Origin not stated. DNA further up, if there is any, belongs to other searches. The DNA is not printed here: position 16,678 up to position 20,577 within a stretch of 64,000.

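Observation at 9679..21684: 4001-residue TPR giant with a 200-residue (AEEAK)n coiled-coil block encoded by a hypervariable-looking DNA tandem repeat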

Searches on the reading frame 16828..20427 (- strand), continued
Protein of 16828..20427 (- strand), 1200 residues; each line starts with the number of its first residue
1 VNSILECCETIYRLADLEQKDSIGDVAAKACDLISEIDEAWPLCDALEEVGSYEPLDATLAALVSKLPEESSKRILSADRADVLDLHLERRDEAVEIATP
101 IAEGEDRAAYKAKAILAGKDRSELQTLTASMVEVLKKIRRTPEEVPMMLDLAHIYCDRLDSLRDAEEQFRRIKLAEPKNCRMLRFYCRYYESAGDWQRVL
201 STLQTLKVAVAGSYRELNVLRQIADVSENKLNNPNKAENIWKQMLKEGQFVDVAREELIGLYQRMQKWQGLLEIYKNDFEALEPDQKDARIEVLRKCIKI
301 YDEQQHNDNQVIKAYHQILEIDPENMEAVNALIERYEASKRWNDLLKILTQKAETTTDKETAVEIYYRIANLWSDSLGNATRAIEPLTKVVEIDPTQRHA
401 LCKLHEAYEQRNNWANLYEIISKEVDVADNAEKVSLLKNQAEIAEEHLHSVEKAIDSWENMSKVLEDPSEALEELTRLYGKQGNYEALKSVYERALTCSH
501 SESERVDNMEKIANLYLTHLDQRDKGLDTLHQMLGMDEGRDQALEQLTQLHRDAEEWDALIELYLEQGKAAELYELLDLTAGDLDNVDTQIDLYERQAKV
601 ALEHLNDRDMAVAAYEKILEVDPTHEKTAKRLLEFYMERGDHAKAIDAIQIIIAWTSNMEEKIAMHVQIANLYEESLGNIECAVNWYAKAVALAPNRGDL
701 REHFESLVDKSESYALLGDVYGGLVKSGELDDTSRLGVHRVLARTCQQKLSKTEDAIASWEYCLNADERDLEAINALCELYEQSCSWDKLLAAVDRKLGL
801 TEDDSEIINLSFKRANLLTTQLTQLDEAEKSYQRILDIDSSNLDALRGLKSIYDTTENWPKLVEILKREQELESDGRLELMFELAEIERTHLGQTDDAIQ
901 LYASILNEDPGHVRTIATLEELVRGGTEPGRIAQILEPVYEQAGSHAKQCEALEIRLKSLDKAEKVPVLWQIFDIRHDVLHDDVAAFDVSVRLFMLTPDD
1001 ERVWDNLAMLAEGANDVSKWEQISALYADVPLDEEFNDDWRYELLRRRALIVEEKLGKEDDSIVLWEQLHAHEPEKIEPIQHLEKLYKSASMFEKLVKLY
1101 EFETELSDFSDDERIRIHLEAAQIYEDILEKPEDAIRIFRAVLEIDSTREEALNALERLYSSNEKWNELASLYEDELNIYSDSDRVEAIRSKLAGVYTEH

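Call 48: find_encoding_contigs(protein=P0111, flank=10000, max_places=1)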
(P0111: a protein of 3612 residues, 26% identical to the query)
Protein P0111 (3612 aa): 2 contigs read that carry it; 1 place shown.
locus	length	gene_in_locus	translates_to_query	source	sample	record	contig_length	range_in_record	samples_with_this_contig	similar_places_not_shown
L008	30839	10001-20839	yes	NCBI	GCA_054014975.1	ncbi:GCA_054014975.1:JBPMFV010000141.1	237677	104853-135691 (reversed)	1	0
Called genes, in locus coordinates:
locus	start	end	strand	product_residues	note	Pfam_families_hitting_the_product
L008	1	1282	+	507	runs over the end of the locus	-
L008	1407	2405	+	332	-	-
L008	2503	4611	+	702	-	PF02985:HEAT (faint), PF01347:TPR_Vitellogenin, PF13646:HEAT_2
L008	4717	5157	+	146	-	-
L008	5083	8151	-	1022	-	-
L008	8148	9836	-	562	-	PF13428:TPR_14 (faint), PF07719:TPR_2 (faint), PF14559:TPR_19 (faint)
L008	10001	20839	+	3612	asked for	PF13174:TPR_6 (faint), PF13176:TPR_7 (faint), PF13181:TPR_8 (faint), PF13428:TPR_14 (faint), PF13431:TPR_17 (faint), PF00515:TPR_1 (faint), PF07719:TPR_2 (faint), PF14559:TPR_19 (weak), +2 more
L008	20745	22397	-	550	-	PF13231:PMT_2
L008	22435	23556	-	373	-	-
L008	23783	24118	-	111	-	PF12797:Fer4_2 (faint), PF12837:Fer4_6 (faint), PF13237:Fer4_10 (weak), PF12800:Fer4_4 (faint), PF12838:Fer4_7 (weak), PF13187:Fer4_9 (weak), PF00037:Fer4, PF11953:DUF3470, +1 more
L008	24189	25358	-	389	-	PF02374:ArsA_ATPase, PF13614:AAA_31 (weak), PF01656:CbiA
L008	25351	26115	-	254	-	PF01553:Acyltransferase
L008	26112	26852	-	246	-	PF01416:PseudoU_synth_1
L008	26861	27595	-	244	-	-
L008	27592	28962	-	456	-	PF00041:fn3 (weak)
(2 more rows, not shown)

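Call 54: find_encoding_contigs(protein=P0089, flank=10000, max_places=1)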
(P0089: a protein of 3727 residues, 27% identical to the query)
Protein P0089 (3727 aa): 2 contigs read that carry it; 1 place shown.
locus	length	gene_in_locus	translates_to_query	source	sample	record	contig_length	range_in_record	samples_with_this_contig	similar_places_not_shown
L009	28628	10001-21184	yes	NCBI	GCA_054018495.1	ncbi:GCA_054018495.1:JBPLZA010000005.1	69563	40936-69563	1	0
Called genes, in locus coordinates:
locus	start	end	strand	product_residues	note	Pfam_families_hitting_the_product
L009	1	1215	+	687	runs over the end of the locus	-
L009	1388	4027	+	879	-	PF13191:AAA_16, PF17874:TPR_MalT, PF13424:TPR_12, PF00515:TPR_1 (weak), PF13374:TPR_10, PF13424:TPR_12, PF13374:TPR_10, PF13424:TPR_12, +8 more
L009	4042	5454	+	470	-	PF01743:PolyA_pol, PF12627:PolyA_pol_RNAbd, PF01966:HD, PF13735:tRNA_NucTran2_2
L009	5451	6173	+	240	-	PF19567:CpsB_CapC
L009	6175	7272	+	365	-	PF03706:LPG_synthase_TM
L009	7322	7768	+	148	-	-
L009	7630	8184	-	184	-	PF06514:PsbU (weak), PF14520:HHH_5 (faint), PF12836:HHH_3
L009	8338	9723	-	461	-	PF00291:PALP, PF00571:CBS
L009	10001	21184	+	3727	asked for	PF00515:TPR_1 (faint), PF07719:TPR_2 (faint), PF13174:TPR_6 (faint), PF13414:TPR_11 (faint), PF13424:TPR_12 (faint), PF13428:TPR_14 (faint), PF13431:TPR_17 (faint), PF14559:TPR_19 (weak), +3 more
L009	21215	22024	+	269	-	PF01063:Aminotran_4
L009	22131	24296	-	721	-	PF11617:Cu-binding_MopE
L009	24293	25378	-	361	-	PF00515:TPR_1 (faint), PF07719:TPR_2 (faint), PF13424:TPR_12, PF13432:TPR_16, PF08308:PEGA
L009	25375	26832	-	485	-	PF03109:ABC1 (faint), PF00069:Pkinase, PF07714:PK_Tyr_Ser-Thr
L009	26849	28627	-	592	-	?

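Call 55: find_encoding_contigs(protein=P0099, flank=10000, max_places=1)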
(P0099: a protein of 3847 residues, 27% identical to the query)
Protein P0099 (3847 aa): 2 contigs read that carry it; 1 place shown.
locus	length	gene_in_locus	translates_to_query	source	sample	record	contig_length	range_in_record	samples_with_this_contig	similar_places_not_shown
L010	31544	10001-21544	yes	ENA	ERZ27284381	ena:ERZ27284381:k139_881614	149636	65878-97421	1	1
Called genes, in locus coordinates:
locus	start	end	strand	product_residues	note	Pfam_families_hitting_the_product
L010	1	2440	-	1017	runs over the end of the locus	PF02463:SMC_N (faint), PF13476:AAA_23, PF13555:AAA_29 (weak), PF13558:SbcC_Walker_B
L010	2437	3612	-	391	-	PF00149:Metallophos, PF12850:Metallophos_2 (weak), PF12320:SbcD_C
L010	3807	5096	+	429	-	PF13428:TPR_14 (faint), PF00226:DnaJ, PF07719:TPR_2 (faint), PF13181:TPR_8 (faint), PF13414:TPR_11 (faint), PF13432:TPR_16 (faint), PF14559:TPR_19 (weak)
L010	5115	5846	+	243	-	PF03740:PdxJ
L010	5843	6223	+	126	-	PF01648:ACPS, PF17837:4PPT_N (faint)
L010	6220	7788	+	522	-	PF03853:YjeF_N, PF01256:Carb_kinase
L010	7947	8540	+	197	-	PF04542:Sigma70_r2, PF22029:PhyR_sigma2 (weak), PF08281:Sigma70_r4_2, PF04545:Sigma70_r4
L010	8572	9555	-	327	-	PF01820:Dala_Dala_lig_N, PF02222:ATP-grasp, PF02786:CPSase_L_D2, PF07478:Dala_Dala_lig_C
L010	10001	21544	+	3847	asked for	PF13174:TPR_6 (faint), PF13176:TPR_7 (faint), PF13428:TPR_14 (faint), PF13431:TPR_17 (faint), PF13432:TPR_16 (faint), PF00515:TPR_1 (faint), PF14559:TPR_19, PF13424:TPR_12 (weak), +5 more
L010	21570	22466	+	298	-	PF01063:Aminotran_4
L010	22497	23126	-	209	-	PF05951:Peptidase_M15_2, PF08291:Peptidase_M15_3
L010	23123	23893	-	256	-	-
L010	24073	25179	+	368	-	PF04055:Radical_SAM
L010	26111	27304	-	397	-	PF01011:PQQ (faint), PF13570:Beta-prop_ACSF4, PF13360:PQQ_2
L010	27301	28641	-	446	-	PF13432:TPR_16 (faint), PF09976:TPR_21 (weak), PF07719:TPR_2 (faint), PF13174:TPR_6 (faint), PF14559:TPR_19 (weak)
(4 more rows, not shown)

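Call 84: find_homologous_proteins(query=A3, max_evalue=1e-15)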
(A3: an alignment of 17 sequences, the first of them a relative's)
Query A3 (17 sequences) (500 aa, profile of the alignment): 75 proteins with E <= 1e-15 among 8000 candidates.
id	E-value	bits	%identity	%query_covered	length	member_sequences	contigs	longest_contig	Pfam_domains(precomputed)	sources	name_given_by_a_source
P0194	2.8e-155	537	43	95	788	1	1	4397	PF13431.13,PF23914.2,PF13414.13,PF13176.13,PF13428.13,PF25064.2,PF14559.13,PF00515.35,PF12895.14,PF28559.1,PF13432.13,PF13429.13,PF13181.13,PF07719.24,PF13174.13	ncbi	-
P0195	1.3e-149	518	36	96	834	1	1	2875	PF13431.13,PF25062.2,PF13414.13,PF25058.2,PF13176.13,PF13428.13,PF25064.2,PF14559.13,PF00515.35,PF13424.13,PF13432.13,PF13181.13,PF07719.24,PF13174.13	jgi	jgi:tetratricopeptide (TPR) repeat protein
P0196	4.1e-143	496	37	95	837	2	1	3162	PF13431.13,PF23914.2,PF25058.2,PF13176.13,PF13428.13,PF25064.2,PF14559.13,PF00515.35,PF13424.13,PF13432.13,PF13429.13,PF13181.13,PF07719.24,PF13174.13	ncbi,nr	ncbi:MAG TPA: tetratricopeptide repeat protein, partial [Polyangiaceae bacterium]|nr:tetratricopepti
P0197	1.9e-136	475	36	99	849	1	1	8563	PF13431.13,PF23914.2,PF13414.13,PF25058.2,PF13176.13,PF13428.13,PF25064.2,PF14559.13,PF00515.35,PF13432.13,PF13181.13,PF07719.24,PF13174.13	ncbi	ncbi:MAG TPA: tetratricopeptide repeat protein, partial [Labilithrix sp.]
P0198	6.0e-132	460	47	94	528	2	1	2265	PF13431.13,PF13414.13,PF13176.13,PF13428.13,PF25064.2,PF14559.13,PF00515.35,PF13424.13,PF13432.13,PF13181.13,PF07719.24,PF13174.13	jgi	jgi:tetratricopeptide (TPR) repeat protein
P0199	7.6e-124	433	42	96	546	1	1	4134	PF23914.2,PF13414.13,PF13176.13,PF13428.13,PF25064.2,PF14559.13,PF00515.35,PF13424.13,PF13432.13,PF13181.13,PF07719.24,PF13174.13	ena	-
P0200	4.1e-123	430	35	95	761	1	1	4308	PF14559.13,PF13431.13,PF00515.35,PF13176.13,PF13432.13,PF13428.13,PF13181.13,PF25064.2,PF07719.24,PF13174.13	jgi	jgi:golgin subfamily B member 1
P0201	6.0e-123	430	38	94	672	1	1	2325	PF13431.13,PF23914.2,PF13176.13,PF13428.13,PF25064.2,PF14559.13,PF00515.35,PF13424.13,PF13432.13,PF13181.13,PF07719.24,PF13174.13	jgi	jgi:tetratricopeptide (TPR) repeat protein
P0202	6.8e-122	426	35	96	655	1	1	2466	PF14559.13,PF13431.13,PF23914.2,PF00515.35,PF13424.13,PF13432.13,PF13428.13,PF13429.13,PF13181.13,PF07719.24,PF13174.13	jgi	jgi:tetratricopeptide (TPR) repeat protein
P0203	1.4e-111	392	37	94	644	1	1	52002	PF14559.13,PF13431.13,PF13414.13,PF00515.35,PF13424.13,PF13176.13,PF13432.13,PF13428.13,PF13181.13,PF07719.24,PF13174.13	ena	-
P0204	3.7e-108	381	37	95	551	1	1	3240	PF13431.13,PF23914.2,PF13414.13,PF25058.2,PF13176.13,PF13428.13,PF25064.2,PF14559.13,PF00515.35,PF13424.13,PF21033.5,PF13432.13,PF13181.13,PF07719.24,PF13174.13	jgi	jgi:golgin subfamily B member 1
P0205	1.1e-87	314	51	66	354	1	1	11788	PF14559.13,PF13431.13,PF23914.2,PF00515.35,PF13424.13,PF13176.13,PF13432.13,PF13428.13,PF13181.13,PF07719.24,PF13174.13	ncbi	ncbi:MAG: tetratricopeptide repeat protein [Myxococcota bacterium]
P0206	2.4e-82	296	29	65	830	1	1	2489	-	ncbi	ncbi:MAG: tetratricopeptide repeat protein, partial [Kofleriaceae bacterium]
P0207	2.1e-81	293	22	94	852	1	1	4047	PF13431.13,PF23914.2,PF13414.13,PF13176.13,PF13428.13,PF25064.2,PF14559.13,PF00515.35,PF12895.14,PF13424.13,PF13432.13,PF13429.13,PF13181.13,PF07719.24,PF13174.13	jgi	jgi:tetratricopeptide (TPR) repeat protein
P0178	2.1e-70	257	33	30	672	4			PF14853.13,PF13431.13,PF13414.13,PF25058.2,PF13176.13,PF13428.13,PF25064.2,PF14559.13,PF00515.35,PF12895.14,PF13432.13,PF13181.13,PF07719.24,PF13174.13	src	-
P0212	1.3e-41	162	37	27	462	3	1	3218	-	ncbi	ncbi:MAG: tetratricopeptide repeat protein, partial [Myxococcaceae bacterium]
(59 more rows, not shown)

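Call 85: find_encoding_contigs(protein=P0212, flank=10000, max_places=3)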
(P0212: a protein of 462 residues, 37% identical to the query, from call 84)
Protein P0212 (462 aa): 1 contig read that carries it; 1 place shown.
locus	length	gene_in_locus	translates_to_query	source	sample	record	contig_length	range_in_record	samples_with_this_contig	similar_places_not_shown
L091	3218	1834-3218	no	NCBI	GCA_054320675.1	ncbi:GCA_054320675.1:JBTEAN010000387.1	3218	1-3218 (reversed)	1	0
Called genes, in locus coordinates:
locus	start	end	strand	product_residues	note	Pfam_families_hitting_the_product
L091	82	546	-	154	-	PF09990:DUF2231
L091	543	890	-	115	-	-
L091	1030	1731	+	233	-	PF04542:Sigma70_r2, PF08281:Sigma70_r4_2, PF04545:Sigma70_r4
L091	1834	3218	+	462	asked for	?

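Call 86: find_encoding_contigs(protein=P0197, flank=10000, max_places=2)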
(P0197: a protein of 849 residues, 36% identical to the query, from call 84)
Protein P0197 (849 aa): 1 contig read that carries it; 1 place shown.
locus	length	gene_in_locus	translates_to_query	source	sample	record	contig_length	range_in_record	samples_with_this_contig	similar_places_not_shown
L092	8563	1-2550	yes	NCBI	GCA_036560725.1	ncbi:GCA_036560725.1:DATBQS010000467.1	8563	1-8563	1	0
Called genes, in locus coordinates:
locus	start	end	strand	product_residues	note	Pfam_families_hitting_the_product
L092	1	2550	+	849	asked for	PF07719:TPR_2 (faint), PF13174:TPR_6 (faint), PF13181:TPR_8 (faint), PF13428:TPR_14 (faint), PF13431:TPR_17 (faint), PF13432:TPR_16 (faint), PF13176:TPR_7 (faint), PF14559:TPR_19 (weak), +5 more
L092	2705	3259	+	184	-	PF04028:DUF374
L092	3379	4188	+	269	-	-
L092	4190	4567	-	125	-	PF01042:Ribonuc_L-PSP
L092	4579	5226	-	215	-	-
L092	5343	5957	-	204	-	PF21176:RecR_HhH, PF13662:Toprim_4, PF21175:RecR_C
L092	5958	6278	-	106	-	PF02575:YbaB_DNA_bd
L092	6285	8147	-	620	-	PF05496:RuvB_N (weak), PF13177:DNA_pol3_delta2, PF13604:AAA_30 (faint), PF00004:AAA (weak), PF22608:DNAX_ATPase_lid, PF12169:DNA_pol3_gamma3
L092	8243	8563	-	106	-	?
